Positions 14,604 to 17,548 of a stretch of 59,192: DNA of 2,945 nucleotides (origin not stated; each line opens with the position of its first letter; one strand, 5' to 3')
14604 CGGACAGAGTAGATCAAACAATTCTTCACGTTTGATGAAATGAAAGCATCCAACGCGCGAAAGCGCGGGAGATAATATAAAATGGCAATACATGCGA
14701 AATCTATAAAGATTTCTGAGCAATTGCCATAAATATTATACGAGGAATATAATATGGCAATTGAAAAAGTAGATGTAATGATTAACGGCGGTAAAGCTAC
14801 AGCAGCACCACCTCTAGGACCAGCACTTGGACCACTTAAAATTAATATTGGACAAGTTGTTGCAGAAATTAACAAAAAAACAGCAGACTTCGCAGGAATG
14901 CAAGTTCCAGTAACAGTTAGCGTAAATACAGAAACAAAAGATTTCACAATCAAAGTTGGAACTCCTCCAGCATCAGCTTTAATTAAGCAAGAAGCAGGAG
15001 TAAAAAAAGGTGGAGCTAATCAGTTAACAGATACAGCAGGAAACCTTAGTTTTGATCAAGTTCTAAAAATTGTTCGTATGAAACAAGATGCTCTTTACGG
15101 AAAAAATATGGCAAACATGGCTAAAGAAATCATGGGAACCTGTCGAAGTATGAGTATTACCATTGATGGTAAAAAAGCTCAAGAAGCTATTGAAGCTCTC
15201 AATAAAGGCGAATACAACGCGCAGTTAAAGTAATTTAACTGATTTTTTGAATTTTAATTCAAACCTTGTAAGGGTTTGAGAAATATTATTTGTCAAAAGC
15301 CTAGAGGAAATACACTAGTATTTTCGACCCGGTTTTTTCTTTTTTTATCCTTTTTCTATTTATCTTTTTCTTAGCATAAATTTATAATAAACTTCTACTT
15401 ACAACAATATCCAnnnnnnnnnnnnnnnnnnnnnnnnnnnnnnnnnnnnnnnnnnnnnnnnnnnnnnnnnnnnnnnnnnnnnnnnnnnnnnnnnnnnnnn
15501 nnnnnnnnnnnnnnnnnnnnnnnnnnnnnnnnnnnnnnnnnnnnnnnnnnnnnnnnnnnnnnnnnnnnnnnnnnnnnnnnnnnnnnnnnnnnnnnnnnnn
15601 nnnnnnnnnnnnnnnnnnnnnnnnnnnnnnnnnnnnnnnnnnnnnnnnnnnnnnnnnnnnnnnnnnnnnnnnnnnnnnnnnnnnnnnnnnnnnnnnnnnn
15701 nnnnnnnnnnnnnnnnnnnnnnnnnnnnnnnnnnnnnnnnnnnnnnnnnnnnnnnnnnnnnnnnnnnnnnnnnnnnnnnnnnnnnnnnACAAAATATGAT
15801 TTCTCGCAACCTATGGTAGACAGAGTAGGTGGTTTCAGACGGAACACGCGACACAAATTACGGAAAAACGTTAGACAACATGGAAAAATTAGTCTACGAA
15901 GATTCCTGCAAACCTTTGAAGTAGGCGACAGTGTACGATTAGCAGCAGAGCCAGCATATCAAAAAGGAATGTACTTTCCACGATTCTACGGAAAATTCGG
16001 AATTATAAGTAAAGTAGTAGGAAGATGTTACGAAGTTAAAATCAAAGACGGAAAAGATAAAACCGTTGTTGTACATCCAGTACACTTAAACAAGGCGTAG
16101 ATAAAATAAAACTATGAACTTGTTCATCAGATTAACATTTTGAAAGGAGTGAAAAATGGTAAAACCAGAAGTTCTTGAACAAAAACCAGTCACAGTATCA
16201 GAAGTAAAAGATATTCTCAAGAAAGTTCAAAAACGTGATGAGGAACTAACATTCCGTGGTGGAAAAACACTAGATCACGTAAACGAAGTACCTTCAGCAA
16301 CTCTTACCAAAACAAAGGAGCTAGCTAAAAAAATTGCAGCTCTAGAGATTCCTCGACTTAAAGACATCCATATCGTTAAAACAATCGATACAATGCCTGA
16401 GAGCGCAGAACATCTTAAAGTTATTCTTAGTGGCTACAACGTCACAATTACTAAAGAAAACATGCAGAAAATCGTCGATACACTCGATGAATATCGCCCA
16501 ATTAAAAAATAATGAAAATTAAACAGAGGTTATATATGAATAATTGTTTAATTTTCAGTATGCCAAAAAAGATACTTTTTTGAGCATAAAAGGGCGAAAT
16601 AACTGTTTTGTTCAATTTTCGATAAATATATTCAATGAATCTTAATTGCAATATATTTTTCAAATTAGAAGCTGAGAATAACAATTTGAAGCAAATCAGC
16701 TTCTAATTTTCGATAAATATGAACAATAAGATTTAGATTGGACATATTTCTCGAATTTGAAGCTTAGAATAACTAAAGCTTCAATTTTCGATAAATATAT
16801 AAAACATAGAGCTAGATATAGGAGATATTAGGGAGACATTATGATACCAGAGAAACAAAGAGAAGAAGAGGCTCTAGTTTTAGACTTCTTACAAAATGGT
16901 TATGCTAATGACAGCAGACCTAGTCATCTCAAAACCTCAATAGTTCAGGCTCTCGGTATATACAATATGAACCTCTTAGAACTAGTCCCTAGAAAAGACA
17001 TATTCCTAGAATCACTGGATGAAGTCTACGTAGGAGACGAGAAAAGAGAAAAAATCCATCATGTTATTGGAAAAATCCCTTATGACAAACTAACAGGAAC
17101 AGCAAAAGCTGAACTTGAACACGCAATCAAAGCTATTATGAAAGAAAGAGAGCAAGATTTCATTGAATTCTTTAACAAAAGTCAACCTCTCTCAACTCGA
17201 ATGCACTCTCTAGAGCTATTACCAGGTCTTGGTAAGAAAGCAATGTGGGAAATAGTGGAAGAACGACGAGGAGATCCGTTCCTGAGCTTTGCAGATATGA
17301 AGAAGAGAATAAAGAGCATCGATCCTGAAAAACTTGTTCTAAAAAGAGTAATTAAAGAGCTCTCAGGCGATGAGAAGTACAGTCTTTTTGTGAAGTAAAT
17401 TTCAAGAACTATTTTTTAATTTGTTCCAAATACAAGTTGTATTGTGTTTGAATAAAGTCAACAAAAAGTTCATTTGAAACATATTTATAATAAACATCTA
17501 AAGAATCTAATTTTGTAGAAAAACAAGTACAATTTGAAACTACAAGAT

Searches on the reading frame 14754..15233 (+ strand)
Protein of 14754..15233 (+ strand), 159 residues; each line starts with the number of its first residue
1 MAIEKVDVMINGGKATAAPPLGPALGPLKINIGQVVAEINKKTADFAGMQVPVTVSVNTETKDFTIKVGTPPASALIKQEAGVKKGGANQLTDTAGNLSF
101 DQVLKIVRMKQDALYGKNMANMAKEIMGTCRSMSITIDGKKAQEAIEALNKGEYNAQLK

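Call 74: search_protein_families(library=pfam, proteins=[window:14754-15233:+], max_evalue=0.01)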
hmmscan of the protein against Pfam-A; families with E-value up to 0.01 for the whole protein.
window:14754-15233:+ (159 aa): 2 families
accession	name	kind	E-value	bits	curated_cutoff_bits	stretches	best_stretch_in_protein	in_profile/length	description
PF03946.19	Ribosomal_L11_N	-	4.6e-22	78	32.9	1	7-64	2-58/58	Ribosomal protein L11, N-terminal domain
PF00298.24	Ribosomal_L11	-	5e-20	72.1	21.4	1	70-137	2-69/69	Ribosomal protein L11, RNA binding domain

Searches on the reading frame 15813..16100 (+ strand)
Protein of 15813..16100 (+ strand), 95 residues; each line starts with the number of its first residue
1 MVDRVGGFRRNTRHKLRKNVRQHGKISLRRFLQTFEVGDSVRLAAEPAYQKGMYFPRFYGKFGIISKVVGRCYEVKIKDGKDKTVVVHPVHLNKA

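Call 74: search_protein_families(library=pfam, proteins=[window:15813-16100:+], max_evalue=0.01)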
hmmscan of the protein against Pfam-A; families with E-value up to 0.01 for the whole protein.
window:15813-16100:+ (95 aa): 1 family
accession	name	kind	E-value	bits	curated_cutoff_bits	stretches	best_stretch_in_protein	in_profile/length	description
PF01157.24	Ribosomal_L21e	-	1.7e-24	86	27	1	6-94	5-98/101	Ribosomal protein L21e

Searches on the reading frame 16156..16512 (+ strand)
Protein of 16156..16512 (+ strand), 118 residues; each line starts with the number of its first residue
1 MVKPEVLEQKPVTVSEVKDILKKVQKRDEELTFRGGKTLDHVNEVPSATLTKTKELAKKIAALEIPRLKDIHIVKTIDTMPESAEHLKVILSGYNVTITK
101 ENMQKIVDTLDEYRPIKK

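Call 74: search_protein_families(library=pfam, proteins=[window:16156-16512:+], max_evalue=0.01)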
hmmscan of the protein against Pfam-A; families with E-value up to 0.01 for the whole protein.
window:16156-16512:+ (118 aa): 1 family
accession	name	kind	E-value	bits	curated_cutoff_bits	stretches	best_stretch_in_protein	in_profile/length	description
PF03874.21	RNA_pol_Rpb4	-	6.5e-09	36.5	25.6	1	13-114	3-116/116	RNA polymerase Rpb4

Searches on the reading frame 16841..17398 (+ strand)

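Call 74: search_protein_families(library=pfam, proteins=[window:16841-17398:+], max_evalue=0.01)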
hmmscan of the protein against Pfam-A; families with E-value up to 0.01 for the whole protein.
window:16841-17398:+ (185 aa): 2 families
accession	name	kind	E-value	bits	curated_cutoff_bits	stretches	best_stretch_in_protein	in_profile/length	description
PF04919.18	DUF655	-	8.4e-61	205.5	22.2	1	8-185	2-181/181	Protein of unknown function (DUF655)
PF14579.12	HHH_6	-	1.6e-06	28.6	25.6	1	124-171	27-75/90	Helix-hairpin-helix motif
